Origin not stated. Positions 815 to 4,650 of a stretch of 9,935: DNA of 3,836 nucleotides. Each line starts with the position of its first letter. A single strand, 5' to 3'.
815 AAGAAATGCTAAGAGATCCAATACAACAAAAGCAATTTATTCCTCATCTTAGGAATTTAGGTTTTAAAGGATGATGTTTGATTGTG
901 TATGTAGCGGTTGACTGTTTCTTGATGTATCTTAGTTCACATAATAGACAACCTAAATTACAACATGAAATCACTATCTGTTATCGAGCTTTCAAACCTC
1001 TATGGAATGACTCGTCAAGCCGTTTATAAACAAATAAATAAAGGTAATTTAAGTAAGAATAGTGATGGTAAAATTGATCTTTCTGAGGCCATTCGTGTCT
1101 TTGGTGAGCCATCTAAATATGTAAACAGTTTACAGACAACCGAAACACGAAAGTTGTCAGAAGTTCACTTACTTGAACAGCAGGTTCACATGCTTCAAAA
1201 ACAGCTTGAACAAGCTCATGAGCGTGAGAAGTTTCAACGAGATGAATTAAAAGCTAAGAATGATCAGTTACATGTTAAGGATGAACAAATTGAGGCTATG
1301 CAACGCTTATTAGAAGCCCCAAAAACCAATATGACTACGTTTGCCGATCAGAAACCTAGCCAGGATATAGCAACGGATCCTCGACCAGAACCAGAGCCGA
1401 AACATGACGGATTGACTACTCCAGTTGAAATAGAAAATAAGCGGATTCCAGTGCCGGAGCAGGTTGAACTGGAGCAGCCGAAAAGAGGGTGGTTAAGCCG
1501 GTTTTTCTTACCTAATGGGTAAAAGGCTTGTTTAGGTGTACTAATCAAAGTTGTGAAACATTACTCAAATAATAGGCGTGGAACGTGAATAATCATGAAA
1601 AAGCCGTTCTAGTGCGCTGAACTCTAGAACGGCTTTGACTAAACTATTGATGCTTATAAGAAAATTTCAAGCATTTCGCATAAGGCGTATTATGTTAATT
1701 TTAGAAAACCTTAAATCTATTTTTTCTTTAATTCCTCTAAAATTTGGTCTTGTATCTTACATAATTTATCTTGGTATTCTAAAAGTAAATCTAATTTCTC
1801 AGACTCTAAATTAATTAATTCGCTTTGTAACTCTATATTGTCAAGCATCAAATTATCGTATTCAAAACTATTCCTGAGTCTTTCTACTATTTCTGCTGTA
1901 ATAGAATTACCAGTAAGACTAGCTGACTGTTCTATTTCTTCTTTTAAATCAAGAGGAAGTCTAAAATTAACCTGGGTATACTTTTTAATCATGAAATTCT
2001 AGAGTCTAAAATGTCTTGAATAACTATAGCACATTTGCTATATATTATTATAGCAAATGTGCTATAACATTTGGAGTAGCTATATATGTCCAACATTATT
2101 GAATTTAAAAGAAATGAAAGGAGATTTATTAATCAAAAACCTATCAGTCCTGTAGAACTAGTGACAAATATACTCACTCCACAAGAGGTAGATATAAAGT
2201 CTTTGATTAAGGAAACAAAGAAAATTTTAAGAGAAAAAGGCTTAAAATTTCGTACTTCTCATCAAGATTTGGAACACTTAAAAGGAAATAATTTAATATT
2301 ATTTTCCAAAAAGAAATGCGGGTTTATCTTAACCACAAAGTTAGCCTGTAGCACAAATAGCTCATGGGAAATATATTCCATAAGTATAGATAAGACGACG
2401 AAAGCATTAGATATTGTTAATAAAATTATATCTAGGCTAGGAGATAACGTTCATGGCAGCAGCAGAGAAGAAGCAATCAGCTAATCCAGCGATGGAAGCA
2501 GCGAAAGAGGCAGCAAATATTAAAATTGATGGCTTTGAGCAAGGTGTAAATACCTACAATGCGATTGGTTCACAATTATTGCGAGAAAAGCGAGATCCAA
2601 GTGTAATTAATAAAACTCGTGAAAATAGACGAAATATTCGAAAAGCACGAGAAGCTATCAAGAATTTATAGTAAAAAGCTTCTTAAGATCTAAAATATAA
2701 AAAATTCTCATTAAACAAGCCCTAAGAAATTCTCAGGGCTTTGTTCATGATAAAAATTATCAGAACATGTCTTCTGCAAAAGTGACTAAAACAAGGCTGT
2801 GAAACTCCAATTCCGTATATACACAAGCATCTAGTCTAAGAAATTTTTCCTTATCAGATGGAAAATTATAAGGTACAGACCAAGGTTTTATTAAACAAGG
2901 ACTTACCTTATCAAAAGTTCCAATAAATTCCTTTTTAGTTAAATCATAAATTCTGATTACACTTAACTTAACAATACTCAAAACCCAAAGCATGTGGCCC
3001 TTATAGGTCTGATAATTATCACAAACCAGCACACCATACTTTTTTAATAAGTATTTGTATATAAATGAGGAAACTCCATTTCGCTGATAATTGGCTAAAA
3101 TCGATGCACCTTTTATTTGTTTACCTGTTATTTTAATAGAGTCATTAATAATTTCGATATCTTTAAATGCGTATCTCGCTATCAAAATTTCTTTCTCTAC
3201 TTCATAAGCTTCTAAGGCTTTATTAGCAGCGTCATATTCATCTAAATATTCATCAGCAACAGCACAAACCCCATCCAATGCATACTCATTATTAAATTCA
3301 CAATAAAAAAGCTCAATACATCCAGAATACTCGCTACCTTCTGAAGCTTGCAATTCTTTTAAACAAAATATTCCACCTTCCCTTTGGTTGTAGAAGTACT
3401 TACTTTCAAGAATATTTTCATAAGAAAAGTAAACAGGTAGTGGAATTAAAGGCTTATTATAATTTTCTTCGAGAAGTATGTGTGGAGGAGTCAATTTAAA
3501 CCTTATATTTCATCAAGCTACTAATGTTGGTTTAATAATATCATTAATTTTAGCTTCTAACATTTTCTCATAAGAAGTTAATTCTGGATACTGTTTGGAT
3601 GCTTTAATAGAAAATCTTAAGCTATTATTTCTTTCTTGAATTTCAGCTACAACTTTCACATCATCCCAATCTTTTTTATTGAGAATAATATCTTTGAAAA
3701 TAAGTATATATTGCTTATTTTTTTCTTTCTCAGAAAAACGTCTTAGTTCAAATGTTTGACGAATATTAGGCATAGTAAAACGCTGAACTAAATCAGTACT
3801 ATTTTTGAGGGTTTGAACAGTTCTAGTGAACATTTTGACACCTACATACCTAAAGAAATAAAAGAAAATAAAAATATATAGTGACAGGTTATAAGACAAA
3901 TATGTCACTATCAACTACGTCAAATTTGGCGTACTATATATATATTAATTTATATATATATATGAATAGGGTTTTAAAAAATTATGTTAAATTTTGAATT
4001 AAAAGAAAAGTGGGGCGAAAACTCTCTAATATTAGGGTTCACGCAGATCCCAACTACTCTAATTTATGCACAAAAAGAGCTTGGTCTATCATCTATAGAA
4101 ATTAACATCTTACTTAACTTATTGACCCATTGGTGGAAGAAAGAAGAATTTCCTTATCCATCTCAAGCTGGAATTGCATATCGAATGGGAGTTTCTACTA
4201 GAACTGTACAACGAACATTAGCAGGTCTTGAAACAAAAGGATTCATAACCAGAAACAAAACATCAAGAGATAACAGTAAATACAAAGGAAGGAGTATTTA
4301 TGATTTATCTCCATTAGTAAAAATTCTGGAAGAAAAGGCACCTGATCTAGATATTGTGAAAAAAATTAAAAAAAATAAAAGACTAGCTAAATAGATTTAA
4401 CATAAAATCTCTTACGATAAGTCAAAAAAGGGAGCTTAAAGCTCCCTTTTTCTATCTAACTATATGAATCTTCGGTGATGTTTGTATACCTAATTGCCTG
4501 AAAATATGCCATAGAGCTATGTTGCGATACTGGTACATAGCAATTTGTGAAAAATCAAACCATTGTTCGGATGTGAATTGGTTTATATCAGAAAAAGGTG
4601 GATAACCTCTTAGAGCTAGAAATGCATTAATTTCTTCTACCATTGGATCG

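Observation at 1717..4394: AT-rich six-gene cargo inside a pdif module, bounded by divergent RHH and wHTH regulators with perfect palindromic operators; no recognisable function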

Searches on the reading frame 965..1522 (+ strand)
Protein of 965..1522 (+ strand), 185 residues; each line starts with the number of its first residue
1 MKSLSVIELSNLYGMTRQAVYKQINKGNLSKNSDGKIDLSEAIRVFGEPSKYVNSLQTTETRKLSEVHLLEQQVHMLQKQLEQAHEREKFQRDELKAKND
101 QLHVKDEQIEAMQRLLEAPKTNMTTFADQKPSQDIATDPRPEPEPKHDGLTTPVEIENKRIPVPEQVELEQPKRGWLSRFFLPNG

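Call 7: search_protein_families(library=pfam, proteins=[window:965-1522:+], max_evalue=1)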
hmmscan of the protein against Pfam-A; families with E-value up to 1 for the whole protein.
window:965-1522:+ (185 aa): 7 families
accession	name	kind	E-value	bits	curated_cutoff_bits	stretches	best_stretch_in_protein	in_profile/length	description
PF15960.10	DUF4763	-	0.0039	16.9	30.1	1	60-119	87-146/236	Domain of unknown function (DUF4763)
PF20270.3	CATRA-C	-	0.016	16.3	24.6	1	44-131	18-104/137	CASPASE and TPR Repeat-Associated C-terminal domain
PF11464.13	Rbsn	-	0.051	13.7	26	1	70-90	2-22/42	Rabenosyn Rab binding domain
PF05531.17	NPV_P10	-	0.068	14.1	29.8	1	64-117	10-66/75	Nucleopolyhedrovirus P10 protein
PF02663.19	FmdE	-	0.078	13.5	22.9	1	50-124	65-132/133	FmdE, Molybdenum formylmethanofuran dehydrogenase operon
PF11559.13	ADIP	-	0.081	13.4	34.3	1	53-123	61-131/151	Afadin- and alpha -actinin-Binding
PF14282.11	FlxA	-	0.17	12.5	26.3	1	57-113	9-62/101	FlxA-like protein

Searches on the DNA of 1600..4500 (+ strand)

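Call 4: search_dna_similar(query=window:1600-4500:+, collection=plasmids, mode=near, max_rows=40)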
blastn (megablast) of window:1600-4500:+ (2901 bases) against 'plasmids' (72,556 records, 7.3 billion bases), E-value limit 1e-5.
Records with a match: 95; places in all: 119; records where one place covers at least 80% of the query: 9.
Best place of each record, by identity: >=99% 15; 95-99% 7; 90-95% 24; 80-90% 49.
By first word of the organism name: Acinetobacter 95.
By predicted mobility (MOB-suite, as given by PLSDB): mobilizable 50; non-mobilizable 45.
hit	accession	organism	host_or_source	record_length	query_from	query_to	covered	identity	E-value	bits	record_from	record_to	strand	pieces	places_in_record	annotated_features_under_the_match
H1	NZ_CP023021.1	Acinetobacter baumannii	Homo sapiens,blood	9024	1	2901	100%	100.0%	0e+0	5358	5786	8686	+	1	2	hypothetical protein (x4) | helix-turn-helix domain-containing protein | Arc family DNA-binding protein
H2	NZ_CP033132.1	Acinetobacter wuhouensis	Culture,Sewage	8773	1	2901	100%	100.0%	0e+0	5358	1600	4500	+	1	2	hypothetical protein (x4) | helix-turn-helix domain-containing protein | Arc family DNA-binding protein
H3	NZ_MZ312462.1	Acinetobacter nosocomialis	-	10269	1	2901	100%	100.0%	0e+0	5358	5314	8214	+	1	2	hypothetical protein (x4) | helix-turn-helix domain-containing protein | Arc family DNA-binding protein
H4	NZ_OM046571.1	Acinetobacter nosocomialis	-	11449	1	2901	100%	100.0%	0e+0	5358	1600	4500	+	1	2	hypothetical protein (x4) | helix-turn-helix domain-containing protein | Arc family DNA-binding protein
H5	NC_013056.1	Acinetobacter calcoaceticus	-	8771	1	2901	100%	99.9%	0e+0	5345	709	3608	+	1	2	hypothetical protein (x5) | helix-turn-helix domain-containing protein | Arc family DNA-binding protein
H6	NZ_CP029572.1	Acinetobacter baumannii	Homo sapiens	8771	74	2901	97%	100.0%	0e+0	5223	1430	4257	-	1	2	hypothetical protein (x4) | helix-turn-helix domain-containing protein | Arc family DNA-binding protein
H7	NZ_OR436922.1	Acinetobacter baumannii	-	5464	74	2901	97%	100.0%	0e+0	5223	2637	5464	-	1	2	hypothetical protein (x4) | helix-turn-helix domain-containing protein | Arc family DNA-binding protein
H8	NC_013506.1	Acinetobacter baumannii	-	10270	74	2901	97%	99.4%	0e+0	5140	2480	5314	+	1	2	hypothetical protein (x4) | helix-turn-helix domain-containing protein | Arc family DNA-binding protein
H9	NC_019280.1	Acinetobacter baumannii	-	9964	534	2901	82%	99.9%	0e+0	4364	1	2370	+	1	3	hypothetical protein (x3) | helix-turn-helix domain-containing protein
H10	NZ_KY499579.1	Acinetobacter pittii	-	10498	1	122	4%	91.0%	1e-36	163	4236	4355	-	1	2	none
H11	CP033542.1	Acinetobacter pittii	Homo sapiens,Bacterial culture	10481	1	118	4%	91.7%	3e-37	165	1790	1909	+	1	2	none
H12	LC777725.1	Acinetobacter pittii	Homo sapiens,assembly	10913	1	108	4%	100.0%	9e-48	200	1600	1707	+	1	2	none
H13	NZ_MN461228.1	Acinetobacter pittii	-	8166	1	115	4%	93.0%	2e-38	169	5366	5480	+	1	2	none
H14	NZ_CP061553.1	Acinetobacter seifertii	Homo sapiens,blood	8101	1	126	4%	84.5%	2e-24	122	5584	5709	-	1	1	none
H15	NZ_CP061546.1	Acinetobacter seifertii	Homo sapiens,blood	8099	1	126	4%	84.5%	2e-24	122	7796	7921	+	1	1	none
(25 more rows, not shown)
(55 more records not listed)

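Call 5: get_annotated_region(hit=H5, flank=6000)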
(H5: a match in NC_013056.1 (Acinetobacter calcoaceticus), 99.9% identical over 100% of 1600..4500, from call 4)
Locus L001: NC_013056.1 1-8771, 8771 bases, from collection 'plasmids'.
description: Acinetobacter calcoaceticus plasmid pMMCU1, complete sequence
organism: Acinetobacter calcoaceticus (NCBI taxid 471)
taxonomy: Bacteria; Pseudomonadota; Gammaproteobacteria; Moraxellales; Moraxellaceae; Acinetobacter; Acinetobacter calcoaceticus
host: -; source: -; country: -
typing (MOB-suite, as given by PLSDB): mobilizable; replicon rep_cluster_1364; relaxase MOBQ
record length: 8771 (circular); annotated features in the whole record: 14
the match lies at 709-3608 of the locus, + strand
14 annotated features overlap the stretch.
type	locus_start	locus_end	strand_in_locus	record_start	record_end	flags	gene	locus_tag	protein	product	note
CDS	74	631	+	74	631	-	-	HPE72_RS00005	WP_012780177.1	plasmid replication DNA-binding protein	-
CDS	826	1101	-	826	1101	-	-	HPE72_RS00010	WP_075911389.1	Arc family DNA-binding protein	-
CDS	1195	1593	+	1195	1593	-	-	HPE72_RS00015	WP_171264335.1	hypothetical protein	-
CDS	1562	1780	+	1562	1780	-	-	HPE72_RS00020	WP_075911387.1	hypothetical protein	-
CDS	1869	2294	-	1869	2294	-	-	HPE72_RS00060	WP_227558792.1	hypothetical protein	-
CDS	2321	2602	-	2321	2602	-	-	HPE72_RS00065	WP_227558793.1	hypothetical protein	-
CDS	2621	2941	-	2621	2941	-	-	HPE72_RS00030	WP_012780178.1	hypothetical protein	-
CDS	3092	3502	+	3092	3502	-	-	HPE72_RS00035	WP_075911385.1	helix-turn-helix domain-containing protein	-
CDS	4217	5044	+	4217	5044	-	-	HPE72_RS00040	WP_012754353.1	OXA-24 family carbapenem-hydrolyzing class D beta-lactamase OXA-24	-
predicted_resistance_gene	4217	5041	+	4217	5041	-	blaOXA-24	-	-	OXA-24 family carbapenem-hydrolyzing class D beta-lactamase OXA-24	predicted by amrfinderplus; class BETA-LACTAM; identity 100.0%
CDS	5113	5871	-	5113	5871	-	-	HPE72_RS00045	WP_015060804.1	hypothetical protein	-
CDS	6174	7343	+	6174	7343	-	-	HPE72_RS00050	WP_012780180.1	MobA/MobL family protein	-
CDS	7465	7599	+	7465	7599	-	-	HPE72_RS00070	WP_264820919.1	hypothetical protein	-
CDS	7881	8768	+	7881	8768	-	repM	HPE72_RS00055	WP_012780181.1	replication initiation protein RepM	GO:0006270 - DNA replication initiation [Evidence IEA]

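Call 110: search_rna_families(sources=[L023, L029, L024, L025, L028, L031, L022], threshold=gathering)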
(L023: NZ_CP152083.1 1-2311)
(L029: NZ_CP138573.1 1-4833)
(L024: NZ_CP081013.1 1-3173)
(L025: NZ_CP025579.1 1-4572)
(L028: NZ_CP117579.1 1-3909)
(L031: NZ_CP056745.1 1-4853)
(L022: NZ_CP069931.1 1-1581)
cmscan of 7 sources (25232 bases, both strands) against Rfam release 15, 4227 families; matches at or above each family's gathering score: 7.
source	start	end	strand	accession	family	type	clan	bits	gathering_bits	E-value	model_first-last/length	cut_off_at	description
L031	1480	1582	+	RF00106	RNAI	Gene; antisense;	-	85.9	47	8e-15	1-102/102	no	RNAI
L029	1603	1704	+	RF00106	RNAI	Gene; antisense;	-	80.4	47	1.5e-13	1-102/102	no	RNAI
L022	1320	1421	-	RF00106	RNAI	Gene; antisense;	-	80.3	47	1.6e-13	1-102/102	no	RNAI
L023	1911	2010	+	RF00106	RNAI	Gene; antisense;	-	75.6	47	1.8e-12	1-102/102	no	RNAI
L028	3783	3889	+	RF00106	RNAI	Gene; antisense;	-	73.4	47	5.9e-12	1-102/102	no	RNAI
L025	2452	2558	-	RF00106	RNAI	Gene; antisense;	-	65.2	47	4.5e-10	1-102/102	no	RNAI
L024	1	63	+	RF00106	RNAI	Gene; antisense;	-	49.7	47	1.6e-06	41-102/102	5'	RNAI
